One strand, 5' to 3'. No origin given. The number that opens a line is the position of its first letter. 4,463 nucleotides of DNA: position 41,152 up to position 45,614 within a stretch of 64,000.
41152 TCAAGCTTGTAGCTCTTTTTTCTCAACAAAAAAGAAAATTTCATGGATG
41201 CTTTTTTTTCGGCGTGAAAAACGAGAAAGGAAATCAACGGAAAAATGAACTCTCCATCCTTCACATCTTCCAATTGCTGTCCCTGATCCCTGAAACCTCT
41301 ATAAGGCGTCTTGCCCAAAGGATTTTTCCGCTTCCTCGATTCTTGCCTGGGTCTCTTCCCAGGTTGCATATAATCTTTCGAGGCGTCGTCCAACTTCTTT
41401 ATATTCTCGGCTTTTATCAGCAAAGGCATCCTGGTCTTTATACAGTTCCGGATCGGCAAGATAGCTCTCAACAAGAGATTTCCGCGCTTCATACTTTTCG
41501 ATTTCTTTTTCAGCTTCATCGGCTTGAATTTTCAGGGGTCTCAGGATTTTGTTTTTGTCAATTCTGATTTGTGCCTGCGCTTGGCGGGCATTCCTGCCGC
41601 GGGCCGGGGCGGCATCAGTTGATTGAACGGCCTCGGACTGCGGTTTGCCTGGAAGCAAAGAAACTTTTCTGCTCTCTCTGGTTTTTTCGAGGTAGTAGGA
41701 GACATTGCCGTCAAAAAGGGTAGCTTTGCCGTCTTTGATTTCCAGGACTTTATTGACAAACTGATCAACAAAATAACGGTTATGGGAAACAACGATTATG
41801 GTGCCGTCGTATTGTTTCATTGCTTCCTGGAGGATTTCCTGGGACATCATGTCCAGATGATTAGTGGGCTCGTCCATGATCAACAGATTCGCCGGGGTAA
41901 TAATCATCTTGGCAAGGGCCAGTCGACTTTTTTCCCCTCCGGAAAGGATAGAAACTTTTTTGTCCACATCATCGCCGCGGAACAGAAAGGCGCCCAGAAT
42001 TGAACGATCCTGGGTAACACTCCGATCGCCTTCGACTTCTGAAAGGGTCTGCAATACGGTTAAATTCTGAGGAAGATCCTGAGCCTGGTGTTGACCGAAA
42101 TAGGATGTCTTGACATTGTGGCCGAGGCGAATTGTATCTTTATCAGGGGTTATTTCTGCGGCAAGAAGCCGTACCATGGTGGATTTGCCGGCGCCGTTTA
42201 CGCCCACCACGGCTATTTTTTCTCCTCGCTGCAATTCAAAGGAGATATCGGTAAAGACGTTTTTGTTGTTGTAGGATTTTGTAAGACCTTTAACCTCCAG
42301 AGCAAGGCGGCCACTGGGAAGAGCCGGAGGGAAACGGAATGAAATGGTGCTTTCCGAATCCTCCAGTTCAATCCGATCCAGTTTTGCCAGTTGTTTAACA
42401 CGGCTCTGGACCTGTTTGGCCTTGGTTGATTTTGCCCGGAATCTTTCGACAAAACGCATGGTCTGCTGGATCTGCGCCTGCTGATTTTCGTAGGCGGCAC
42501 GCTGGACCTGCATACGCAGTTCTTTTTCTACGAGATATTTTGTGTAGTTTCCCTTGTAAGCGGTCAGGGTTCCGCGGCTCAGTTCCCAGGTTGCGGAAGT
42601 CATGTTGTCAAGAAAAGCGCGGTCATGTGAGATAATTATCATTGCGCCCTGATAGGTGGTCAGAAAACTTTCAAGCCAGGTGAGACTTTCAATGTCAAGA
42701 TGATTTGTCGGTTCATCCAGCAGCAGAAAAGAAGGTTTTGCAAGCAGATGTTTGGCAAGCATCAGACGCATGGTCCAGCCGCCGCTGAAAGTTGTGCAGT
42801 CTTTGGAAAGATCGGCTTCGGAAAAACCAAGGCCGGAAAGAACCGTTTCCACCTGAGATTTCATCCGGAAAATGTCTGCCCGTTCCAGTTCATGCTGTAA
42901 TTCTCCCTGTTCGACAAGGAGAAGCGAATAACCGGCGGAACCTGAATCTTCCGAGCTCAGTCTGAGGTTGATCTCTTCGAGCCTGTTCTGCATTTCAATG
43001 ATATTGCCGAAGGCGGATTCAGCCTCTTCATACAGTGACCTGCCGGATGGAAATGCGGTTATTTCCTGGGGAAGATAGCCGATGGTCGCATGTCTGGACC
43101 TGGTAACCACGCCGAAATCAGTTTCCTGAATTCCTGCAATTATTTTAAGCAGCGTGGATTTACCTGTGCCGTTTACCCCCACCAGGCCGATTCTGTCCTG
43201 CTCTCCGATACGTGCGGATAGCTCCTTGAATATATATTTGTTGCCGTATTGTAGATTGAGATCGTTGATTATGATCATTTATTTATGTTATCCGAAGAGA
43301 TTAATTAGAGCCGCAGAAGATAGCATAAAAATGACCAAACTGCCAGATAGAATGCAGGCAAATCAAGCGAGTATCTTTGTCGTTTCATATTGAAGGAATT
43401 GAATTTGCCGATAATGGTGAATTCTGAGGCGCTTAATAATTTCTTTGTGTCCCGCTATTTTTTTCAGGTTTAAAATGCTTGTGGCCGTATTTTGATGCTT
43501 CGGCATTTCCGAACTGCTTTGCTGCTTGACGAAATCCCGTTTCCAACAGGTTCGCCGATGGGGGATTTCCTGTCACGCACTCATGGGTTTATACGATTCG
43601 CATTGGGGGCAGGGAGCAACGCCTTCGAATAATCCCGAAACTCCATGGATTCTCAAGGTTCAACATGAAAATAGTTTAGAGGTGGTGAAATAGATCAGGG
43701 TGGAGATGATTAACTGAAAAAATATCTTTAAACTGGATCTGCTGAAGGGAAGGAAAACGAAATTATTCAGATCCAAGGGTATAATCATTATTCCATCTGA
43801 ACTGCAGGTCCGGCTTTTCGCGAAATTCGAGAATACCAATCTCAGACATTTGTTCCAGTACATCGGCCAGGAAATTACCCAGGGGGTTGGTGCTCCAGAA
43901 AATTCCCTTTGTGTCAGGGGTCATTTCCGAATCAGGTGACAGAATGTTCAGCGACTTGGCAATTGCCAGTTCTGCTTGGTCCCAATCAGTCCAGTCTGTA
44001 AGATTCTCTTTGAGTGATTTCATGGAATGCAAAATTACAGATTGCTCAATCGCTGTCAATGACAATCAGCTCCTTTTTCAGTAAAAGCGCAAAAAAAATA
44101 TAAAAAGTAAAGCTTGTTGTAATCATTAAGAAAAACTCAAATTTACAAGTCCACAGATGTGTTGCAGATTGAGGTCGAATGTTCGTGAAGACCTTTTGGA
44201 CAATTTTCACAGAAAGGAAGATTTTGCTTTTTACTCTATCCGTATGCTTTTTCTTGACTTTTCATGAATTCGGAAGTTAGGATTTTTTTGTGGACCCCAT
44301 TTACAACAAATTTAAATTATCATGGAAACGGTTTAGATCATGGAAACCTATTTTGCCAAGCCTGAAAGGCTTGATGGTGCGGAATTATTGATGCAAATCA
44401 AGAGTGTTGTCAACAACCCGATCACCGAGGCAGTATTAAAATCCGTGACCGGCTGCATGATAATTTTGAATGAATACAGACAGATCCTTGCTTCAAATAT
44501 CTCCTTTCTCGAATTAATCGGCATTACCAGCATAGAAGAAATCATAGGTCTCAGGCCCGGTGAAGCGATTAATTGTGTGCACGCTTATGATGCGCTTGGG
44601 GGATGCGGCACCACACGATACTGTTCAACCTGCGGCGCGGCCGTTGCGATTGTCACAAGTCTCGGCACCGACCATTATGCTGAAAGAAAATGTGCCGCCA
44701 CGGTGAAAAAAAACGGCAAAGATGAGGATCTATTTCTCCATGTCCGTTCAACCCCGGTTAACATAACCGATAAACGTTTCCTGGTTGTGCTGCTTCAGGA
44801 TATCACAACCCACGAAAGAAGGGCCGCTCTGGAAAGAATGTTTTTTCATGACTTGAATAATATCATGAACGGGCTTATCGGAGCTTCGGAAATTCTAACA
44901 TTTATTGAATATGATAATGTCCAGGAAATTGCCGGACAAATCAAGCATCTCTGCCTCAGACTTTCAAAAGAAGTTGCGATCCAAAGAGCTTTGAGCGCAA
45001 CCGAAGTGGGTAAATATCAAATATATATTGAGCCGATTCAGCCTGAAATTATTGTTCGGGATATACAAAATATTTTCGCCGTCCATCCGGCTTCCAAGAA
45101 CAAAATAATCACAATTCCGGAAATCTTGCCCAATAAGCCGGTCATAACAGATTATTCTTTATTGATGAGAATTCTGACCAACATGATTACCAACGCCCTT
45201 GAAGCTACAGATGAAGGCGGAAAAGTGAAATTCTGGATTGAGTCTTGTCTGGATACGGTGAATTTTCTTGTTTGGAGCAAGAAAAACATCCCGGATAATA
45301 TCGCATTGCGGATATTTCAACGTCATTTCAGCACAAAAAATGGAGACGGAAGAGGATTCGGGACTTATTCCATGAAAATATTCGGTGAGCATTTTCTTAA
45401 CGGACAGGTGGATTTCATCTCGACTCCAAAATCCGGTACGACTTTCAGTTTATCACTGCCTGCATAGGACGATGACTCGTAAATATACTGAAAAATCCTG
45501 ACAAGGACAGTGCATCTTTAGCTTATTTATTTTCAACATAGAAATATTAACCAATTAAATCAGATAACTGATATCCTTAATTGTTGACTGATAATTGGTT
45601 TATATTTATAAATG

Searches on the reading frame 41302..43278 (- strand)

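Call 13: search_protein_families(library=pfam, proteins=[window:41302-43278:-], max_evalue=0.001)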
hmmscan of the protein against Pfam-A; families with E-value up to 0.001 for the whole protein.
window:41302-43278:- (659 aa): 15 families
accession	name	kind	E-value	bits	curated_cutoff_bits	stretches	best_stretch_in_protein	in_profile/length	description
PF00005.33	ABC_tran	-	1.3e-50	172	25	2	343-473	2-137/137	ABC transporter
PF12848.13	ABC_tran_Xtn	-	1.2e-31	109.1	25.9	1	231-314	1-83/85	ABC transporter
PF13304.12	AAA_21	-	1e-15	59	27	1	31-112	3-83/304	AAA domain, putative AbiEii toxin, Type IV TA system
PF02463.25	SMC_N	-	2.6e-12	47.1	40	2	444-514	136-211/220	RecF/RecN/SMC N terminal domain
PF16326.10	ABC_tran_CTD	-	2.8e-09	37.5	32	1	585-642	9-66/69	ABC transporter C-terminal domain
PF13555.12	AAA_29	-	1e-07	32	27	0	340-377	10-47/61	P-loop containing region of AAA domain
PF03308.22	MeaB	-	7.7e-07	28.8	23.1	0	14-46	20-52/273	Methylmalonyl Co-A mutase-associated GTPase MeaB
PF13191.12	AAA_16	-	4.8e-06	27.6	32.6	0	352-485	24-154/167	AAA ATPase domain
PF03193.22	RsgA_GTPase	-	1.1e-05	25.8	30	0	327-378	82-132/174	RsgA GTPase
PF13401.12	AAA_22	-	1.7e-05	25.5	27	0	355-379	8-32/130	AAA domain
PF25201.1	nSTAND6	-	2.5e-05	24.8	27.7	0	11-49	2-40/148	Novel STAND NTPase 6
PF13238.12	AAA_18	-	5.1e-05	24.2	29.4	0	355-375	1-21/128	AAA domain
PF00004.35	AAA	-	9.3e-05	23.3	21.2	0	32-59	3-30/131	ATPase family associated with various cellular activities (AAA)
PF01926.29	MMR_HSR1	-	0.00063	20.3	21.9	0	29-60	1-34/113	50S ribosome-binding GTPase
PF13671.12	AAA_33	-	0.00099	19.9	27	0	355-394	2-38/143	AAA domain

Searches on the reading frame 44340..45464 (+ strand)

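Call 13: search_protein_families(library=pfam, proteins=[window:44340-45464:+], max_evalue=0.001)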
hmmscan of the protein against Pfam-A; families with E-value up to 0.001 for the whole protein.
window:44340-45464:+ (375 aa): 1 family
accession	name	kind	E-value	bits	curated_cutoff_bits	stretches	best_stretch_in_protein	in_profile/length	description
PF02518.31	HATPase_c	-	3.9e-13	50.3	26.4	1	271-374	2-108/111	Histidine kinase-, DNA gyrase B-, and HSP90-like ATPase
